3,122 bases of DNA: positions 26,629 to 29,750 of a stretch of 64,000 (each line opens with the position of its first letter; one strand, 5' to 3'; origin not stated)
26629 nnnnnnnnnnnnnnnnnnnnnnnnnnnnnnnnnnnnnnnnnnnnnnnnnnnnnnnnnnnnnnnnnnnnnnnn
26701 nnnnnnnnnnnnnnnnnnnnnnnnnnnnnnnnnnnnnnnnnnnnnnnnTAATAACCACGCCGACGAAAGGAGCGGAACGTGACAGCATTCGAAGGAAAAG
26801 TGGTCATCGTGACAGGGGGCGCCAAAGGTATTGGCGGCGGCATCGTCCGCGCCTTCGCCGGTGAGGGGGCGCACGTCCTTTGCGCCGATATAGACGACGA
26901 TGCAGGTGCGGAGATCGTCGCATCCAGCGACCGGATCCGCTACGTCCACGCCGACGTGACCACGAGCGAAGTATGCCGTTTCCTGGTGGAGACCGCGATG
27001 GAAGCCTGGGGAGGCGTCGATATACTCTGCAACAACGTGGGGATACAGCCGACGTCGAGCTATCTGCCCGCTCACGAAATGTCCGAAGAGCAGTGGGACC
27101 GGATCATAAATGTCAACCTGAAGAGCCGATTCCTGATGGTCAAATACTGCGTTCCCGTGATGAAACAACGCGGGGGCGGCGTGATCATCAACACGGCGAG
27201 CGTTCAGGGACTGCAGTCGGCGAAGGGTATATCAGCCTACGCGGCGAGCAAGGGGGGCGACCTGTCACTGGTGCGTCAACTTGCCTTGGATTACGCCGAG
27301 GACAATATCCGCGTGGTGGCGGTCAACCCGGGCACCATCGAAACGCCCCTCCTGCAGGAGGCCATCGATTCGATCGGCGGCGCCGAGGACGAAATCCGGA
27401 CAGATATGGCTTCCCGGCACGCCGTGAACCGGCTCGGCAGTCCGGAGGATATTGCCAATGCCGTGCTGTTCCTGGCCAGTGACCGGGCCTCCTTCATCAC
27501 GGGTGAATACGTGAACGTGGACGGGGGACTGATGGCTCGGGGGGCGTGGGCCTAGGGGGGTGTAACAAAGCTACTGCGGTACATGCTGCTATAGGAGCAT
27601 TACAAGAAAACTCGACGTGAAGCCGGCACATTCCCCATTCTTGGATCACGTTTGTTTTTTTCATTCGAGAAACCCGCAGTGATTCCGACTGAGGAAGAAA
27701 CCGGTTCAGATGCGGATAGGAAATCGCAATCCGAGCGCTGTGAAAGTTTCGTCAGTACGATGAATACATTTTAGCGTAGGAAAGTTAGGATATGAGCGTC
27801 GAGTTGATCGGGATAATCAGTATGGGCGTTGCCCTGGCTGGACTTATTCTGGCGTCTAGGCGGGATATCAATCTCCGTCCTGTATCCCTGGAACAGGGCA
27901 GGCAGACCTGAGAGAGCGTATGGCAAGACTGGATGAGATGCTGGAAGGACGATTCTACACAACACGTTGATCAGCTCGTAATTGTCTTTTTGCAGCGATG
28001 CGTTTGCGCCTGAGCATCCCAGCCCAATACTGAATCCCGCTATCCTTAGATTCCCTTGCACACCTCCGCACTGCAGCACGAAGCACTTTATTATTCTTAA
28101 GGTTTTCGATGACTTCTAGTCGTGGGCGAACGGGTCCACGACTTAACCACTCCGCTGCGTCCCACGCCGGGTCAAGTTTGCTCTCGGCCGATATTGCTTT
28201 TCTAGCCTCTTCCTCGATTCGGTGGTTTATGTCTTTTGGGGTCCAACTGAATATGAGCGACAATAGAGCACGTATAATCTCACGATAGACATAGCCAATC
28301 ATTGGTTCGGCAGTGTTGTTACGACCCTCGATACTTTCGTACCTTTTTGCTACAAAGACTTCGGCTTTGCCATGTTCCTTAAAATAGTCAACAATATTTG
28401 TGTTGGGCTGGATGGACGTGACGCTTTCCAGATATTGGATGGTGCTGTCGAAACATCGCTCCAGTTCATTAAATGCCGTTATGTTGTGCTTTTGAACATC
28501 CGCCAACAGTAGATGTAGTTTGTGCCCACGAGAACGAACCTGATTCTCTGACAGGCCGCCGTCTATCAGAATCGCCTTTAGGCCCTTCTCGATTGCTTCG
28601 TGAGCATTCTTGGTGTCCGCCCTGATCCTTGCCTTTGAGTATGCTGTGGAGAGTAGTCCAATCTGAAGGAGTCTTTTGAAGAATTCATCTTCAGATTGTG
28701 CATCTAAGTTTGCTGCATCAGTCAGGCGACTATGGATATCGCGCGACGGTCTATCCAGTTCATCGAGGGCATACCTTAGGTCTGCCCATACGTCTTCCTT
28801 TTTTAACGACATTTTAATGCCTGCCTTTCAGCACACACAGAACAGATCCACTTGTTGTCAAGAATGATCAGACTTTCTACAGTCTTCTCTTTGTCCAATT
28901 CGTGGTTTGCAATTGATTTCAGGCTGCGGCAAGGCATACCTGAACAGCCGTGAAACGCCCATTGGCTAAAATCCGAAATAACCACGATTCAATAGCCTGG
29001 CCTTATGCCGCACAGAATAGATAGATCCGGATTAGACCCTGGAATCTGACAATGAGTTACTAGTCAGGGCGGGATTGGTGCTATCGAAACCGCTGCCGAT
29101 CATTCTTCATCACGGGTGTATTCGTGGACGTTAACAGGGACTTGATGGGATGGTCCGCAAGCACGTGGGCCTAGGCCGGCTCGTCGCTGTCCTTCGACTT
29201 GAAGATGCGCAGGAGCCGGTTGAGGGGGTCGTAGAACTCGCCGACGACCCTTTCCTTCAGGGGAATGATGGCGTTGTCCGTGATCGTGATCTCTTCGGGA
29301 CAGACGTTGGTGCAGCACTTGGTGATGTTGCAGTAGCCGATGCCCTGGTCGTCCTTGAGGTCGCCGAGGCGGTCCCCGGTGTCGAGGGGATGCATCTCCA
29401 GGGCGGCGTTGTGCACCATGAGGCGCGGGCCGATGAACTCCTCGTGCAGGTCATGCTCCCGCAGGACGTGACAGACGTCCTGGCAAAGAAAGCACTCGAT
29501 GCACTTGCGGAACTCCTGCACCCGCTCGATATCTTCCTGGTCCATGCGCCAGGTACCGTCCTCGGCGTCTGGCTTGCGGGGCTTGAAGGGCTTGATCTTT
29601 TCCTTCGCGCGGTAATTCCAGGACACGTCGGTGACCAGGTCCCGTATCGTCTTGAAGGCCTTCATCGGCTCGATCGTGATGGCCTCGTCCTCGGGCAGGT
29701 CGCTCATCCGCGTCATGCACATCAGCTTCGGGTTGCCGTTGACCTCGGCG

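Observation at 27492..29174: Low-GC ~1.55 kb insertion at the 3' end of an SDR gene, bracketed by a duplicated copy of that 3' end (integration signature without an integrase)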

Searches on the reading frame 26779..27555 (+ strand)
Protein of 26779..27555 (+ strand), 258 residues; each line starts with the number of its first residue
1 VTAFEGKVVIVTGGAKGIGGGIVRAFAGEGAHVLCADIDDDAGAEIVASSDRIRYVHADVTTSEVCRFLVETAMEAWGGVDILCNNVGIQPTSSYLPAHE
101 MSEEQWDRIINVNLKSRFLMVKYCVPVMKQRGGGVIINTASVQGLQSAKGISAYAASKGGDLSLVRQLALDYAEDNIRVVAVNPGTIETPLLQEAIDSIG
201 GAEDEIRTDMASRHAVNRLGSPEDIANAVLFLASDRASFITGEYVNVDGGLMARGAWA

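Call 9: search_protein_families(library=pfam, proteins=[window:26779-27555:+], max_evalue=1)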
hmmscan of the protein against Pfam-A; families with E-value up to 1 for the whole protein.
window:26779-27555:+ (258 aa): 6 families
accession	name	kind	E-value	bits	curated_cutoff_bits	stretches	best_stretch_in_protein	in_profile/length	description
PF13561.12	adh_short_C2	-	1.5e-63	215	27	1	15-251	3-235/236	Enoyl-(Acyl carrier protein) reductase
PF00106.31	adh_short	-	7.8e-54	182.6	26.6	1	7-195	1-190/195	short chain dehydrogenase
PF08659.16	KR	-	0.0035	17.7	22.6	1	9-157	3-152/180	KR domain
PF22564.2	HAAS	-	0.024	15.4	27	1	211-228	38-55/55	HAAS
PF12836.13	HHH_3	-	0.085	13.4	27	1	133-157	4-28/65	Helix-hairpin-helix motif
PF01370.27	Epimerase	-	0.15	11.9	20.9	0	9-71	1-61/240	NAD dependent epimerase/dehydratase family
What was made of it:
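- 26779..27555 (+): SDR (short-chain dehydrogenase) gene, vertically inherited. Pfam adh_short_C2, E 1.5e-63 (call 9).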

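Call 16: find_homologous_proteins(query=window:26779-27555:+, max_evalue=1e-40)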
Query window:26779-27555:+ (258 aa): 5616 proteins with E <= 1e-40 among 8000 candidates; the best 120 are listed.
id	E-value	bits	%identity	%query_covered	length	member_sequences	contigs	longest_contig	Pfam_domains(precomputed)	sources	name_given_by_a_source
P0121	8.2e-152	522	93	100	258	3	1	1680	PF13561.13,PF00106.32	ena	-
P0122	1.7e-151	521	93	99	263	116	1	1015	PF13561.13,PF00106.32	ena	-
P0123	3.1e-151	520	94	99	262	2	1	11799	PF13561.13,PF00106.32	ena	-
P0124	3.7e-150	516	93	99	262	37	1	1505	PF13561.13,PF00106.32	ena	-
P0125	7.9e-146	502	91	99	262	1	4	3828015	PF13561.13,PF00106.32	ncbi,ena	-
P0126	1.0e-139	482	86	100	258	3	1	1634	PF13561.13,PF00106.32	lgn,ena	-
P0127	6.3e-136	470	83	100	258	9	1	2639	PF13561.13,PF00106.32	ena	-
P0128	3.7e-119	415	72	100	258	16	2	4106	PF13561.13,PF23441.1,PF00106.32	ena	-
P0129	6.3e-119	414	72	100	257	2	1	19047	PF13561.13,PF23441.1,PF00106.32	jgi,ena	jgi:NAD(P)-dependent dehydrogenase (short-subunit alcohol dehydrogenase family)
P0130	1.6e-118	413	73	100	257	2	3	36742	PF13561.13,PF23441.1,PF00106.32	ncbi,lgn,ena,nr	ncbi:MAG: glucose 1-dehydrogenase [Gemmatimonadota bacterium]|nr:glucose 1-dehydrogenase [Gemmatimon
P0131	2.5e-118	412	73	100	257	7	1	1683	PF13561.13,PF23441.1,PF00106.32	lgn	-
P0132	1.4e-117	410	72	100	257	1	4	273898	PF13561.13,PF23441.1,PF00106.32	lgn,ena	-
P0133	6.0e-117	408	72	100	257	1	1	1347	PF13561.13,PF23441.1,PF00106.32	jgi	jgi:NAD(P)-dependent dehydrogenase (short-subunit alcohol dehydrogenase family)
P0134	8.0e-117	407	71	100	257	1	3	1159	PF13561.13,PF23441.1,PF00106.32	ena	-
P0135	2.6e-116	405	71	100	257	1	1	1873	PF13561.13,PF23441.1,PF00106.32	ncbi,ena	-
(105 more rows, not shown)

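Call 18: find_encoding_contigs(protein=P0125, flank=6000, max_places=4)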
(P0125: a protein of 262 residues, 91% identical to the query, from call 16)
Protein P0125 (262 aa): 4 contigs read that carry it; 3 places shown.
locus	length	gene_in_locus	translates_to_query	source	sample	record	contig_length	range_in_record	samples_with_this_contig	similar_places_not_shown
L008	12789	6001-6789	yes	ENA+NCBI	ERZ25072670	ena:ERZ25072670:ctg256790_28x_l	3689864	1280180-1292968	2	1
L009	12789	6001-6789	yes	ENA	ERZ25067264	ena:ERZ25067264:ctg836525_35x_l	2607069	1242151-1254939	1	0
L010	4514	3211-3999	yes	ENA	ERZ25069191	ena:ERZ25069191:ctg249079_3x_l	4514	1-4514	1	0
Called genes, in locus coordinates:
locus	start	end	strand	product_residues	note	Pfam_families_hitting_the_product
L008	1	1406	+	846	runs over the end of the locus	PF04851:ResIII, PF00270:DEAD (faint)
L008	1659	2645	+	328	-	PF04199:Cyclase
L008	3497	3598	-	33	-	-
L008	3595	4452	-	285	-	-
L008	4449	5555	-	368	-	-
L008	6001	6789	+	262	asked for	PF00106:adh_short, PF13561:adh_short_C2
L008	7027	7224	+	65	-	-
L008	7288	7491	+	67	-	-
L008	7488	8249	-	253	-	PF13085:Fer2_3, PF12838:Fer4_7 (faint), PF13183:Fer4_8, PF13534:Fer4_17 (weak)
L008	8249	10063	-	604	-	PF00890:FAD_binding_2, PF01266:DAO (faint), PF03486:HI0933_like (faint), PF07992:Pyr_redox_2 (weak), PF02910:Succ_DH_flav_C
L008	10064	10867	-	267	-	-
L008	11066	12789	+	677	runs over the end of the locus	PF20581:DUF6785, PF20580:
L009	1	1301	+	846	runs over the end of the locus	PF04851:ResIII, PF00270:DEAD (faint)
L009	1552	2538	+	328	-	PF04199:Cyclase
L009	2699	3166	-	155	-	PF04471:Mrr_cat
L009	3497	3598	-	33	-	-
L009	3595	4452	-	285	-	-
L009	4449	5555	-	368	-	-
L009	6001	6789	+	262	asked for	PF00106:adh_short, PF13561:adh_short_C2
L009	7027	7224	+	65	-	-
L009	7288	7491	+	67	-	-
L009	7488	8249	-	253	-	PF13085:Fer2_3, PF12838:Fer4_7 (faint), PF13183:Fer4_8, PF13534:Fer4_17 (weak)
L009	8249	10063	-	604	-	PF00890:FAD_binding_2, PF01266:DAO (faint), PF03486:HI0933_like (faint), PF07992:Pyr_redox_2 (weak), PF02910:Succ_DH_flav_C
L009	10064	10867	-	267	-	-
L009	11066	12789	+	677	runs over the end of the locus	PF20581:DUF6785, PF20580:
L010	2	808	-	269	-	?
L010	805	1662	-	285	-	PF08843:AbiEii (weak)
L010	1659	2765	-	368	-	-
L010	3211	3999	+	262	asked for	PF00106:adh_short, PF13561:adh_short_C2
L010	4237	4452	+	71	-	-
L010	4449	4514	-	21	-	?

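Call 19: find_encoding_contigs(protein=P0123, flank=6000, max_places=3)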
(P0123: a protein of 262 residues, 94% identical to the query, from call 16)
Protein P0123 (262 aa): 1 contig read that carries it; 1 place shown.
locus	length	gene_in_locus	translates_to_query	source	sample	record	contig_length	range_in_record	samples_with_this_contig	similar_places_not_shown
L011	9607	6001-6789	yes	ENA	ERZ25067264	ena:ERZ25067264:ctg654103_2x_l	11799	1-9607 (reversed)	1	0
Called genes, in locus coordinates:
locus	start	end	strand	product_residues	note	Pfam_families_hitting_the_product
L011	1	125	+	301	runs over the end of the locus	-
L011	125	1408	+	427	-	-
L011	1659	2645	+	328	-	PF04199:Cyclase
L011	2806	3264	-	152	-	PF04471:Mrr_cat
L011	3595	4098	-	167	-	-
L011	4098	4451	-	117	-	-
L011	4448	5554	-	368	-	-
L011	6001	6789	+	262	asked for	PF00106:adh_short, PF13561:adh_short_C2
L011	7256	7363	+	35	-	-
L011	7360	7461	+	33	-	-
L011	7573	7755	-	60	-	-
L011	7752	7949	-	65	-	-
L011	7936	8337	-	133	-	PF13085:Fer2_3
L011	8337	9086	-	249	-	PF00890:FAD_binding_2, PF02910:Succ_DH_flav_C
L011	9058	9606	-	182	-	?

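Call 29: find_encoding_contigs(protein=P0130, flank=4000, max_places=3)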
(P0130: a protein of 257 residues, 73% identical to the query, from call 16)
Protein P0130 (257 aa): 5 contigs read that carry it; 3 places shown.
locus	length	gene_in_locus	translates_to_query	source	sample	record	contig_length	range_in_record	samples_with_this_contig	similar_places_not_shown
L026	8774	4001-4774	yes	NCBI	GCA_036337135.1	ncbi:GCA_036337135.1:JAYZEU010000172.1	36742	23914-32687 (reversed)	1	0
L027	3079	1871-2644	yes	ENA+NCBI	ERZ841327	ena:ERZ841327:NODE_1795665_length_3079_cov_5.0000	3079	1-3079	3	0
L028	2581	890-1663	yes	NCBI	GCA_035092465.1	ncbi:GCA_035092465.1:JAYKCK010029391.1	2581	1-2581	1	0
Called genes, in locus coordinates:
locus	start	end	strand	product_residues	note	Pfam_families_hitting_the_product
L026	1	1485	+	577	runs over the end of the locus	PF00496:SBP_bac_5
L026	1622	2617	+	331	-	PF04199:Cyclase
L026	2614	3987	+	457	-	PF00884:Sulfatase, PF01663:Phosphodiest, PF02995:DUF229 (weak), PF16347:SGSH_C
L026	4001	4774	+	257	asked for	PF00106:adh_short, PF13561:adh_short_C2, PF23441:SDR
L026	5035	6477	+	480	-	PF00282:Pyridoxal_deC, PF01212:Beta_elim_lyase (weak)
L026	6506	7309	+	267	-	PF00034:Cytochrom_C (faint), PF13442:Cytochrome_CBB3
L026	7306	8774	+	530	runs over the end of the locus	PF13570:Beta-prop_ACSF4 (faint), PF01011:PQQ, PF13360:PQQ_2, PF01011:PQQ (weak)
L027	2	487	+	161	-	?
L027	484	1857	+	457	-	PF00884:Sulfatase, PF01663:Phosphodiest, PF02995:DUF229, PF16347:SGSH_C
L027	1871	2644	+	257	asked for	PF00106:adh_short, PF13561:adh_short_C2, PF23441:SDR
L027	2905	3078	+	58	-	?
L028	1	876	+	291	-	?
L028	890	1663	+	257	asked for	PF00106:adh_short, PF13561:adh_short_C2, PF23441:SDR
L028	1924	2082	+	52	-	-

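Call 30: find_encoding_contigs(protein=P0127, flank=4000, max_places=3)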
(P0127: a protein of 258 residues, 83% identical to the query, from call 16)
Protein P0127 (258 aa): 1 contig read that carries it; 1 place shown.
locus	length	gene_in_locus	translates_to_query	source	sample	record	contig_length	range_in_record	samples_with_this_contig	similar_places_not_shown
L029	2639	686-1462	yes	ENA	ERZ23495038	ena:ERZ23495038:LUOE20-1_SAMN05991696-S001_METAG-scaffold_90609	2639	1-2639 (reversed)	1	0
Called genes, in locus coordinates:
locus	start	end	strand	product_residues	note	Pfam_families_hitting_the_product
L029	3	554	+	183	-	?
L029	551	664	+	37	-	-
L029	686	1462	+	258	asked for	PF00106:adh_short, PF13561:adh_short_C2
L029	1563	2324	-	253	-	PF13085:Fer2_3, PF13183:Fer4_8, PF13534:Fer4_17 (weak)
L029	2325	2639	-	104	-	?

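Call 36: find_encoding_contigs(protein=P0121, flank=3000, max_places=4)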
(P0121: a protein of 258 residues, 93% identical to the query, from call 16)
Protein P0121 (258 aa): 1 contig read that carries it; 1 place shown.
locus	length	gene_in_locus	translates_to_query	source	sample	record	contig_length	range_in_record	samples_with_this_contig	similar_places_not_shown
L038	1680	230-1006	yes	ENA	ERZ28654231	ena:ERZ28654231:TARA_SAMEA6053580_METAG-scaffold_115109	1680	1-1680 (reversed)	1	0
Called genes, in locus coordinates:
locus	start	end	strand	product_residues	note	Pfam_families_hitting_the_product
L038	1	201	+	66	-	?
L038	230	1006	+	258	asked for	PF00106:adh_short, PF13561:adh_short_C2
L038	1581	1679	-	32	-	?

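Call 37: find_encoding_contigs(protein=P0126, flank=3000, max_places=4)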
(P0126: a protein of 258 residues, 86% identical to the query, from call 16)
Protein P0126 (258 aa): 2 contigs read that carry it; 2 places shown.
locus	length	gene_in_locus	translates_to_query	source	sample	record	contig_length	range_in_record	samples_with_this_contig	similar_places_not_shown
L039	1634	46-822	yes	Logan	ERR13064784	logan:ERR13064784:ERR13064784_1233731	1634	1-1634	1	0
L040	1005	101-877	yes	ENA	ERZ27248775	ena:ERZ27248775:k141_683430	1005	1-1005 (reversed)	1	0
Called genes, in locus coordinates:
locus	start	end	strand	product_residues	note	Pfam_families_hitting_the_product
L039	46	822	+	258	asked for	PF00106:adh_short, PF13561:adh_short_C2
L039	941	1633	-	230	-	?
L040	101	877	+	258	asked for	PF00106:adh_short, PF13561:adh_short_C2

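Call 73: find_encoding_contigs(protein=P0124, flank=3000, max_places=6)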
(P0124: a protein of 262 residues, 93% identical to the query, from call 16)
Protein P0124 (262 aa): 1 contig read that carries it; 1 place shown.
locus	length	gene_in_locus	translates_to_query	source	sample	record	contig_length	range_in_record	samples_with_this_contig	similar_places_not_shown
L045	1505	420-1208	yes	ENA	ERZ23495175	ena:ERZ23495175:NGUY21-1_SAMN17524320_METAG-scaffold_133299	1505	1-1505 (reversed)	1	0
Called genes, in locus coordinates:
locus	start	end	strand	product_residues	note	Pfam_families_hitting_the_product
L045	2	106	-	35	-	?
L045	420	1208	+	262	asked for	PF00106:adh_short, PF13561:adh_short_C2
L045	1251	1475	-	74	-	-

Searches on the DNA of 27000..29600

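Call 47: search_rna_families(source=window, start=27000, end=29600, threshold=evalue, max_evalue=1)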
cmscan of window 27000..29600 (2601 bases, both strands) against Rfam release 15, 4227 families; matches with E-value up to 1: 0.
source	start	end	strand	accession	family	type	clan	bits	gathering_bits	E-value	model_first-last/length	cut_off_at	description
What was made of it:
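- No Rfam match (call 47).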
